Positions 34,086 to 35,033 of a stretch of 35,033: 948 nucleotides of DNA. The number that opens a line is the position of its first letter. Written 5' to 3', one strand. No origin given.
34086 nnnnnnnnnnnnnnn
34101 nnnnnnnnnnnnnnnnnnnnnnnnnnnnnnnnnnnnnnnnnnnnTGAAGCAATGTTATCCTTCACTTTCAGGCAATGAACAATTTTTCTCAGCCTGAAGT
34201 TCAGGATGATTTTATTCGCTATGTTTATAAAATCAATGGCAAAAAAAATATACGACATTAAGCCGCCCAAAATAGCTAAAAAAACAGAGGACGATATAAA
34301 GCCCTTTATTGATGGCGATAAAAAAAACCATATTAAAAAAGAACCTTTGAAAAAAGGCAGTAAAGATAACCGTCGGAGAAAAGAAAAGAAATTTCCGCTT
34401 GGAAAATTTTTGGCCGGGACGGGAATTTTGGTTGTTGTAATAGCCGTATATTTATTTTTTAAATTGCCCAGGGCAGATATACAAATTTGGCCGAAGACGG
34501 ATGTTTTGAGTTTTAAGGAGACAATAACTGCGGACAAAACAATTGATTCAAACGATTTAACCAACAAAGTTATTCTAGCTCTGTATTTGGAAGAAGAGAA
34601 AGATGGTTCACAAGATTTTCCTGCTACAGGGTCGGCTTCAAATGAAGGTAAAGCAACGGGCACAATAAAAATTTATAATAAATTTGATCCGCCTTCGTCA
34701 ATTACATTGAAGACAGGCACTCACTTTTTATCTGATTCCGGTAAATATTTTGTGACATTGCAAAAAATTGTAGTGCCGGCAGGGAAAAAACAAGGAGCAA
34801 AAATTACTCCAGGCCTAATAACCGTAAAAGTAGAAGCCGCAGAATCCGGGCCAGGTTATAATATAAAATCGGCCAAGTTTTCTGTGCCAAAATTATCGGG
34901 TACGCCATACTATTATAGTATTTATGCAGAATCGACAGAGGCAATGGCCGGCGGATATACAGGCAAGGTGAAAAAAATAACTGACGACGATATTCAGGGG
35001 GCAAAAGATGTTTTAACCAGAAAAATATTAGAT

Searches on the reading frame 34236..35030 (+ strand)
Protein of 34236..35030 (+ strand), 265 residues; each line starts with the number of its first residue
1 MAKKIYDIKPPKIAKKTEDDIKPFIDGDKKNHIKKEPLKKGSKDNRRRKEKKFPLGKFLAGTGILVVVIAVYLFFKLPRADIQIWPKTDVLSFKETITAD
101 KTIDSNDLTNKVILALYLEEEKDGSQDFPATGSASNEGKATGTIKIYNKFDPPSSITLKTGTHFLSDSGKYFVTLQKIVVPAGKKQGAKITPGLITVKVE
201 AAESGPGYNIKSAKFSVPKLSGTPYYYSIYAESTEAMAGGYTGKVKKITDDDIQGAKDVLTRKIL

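Call 66: search_protein_families(library=pfam, proteins=[window:34236-35030:+])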
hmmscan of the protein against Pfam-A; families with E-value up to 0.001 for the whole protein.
window:34236-35030:+ (265 aa): 1 family
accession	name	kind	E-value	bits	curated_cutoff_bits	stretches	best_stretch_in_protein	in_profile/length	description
PF21110.3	GlxA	-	1.3e-08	35.8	27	1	139-222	1-92/105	GlxA beta barrel domain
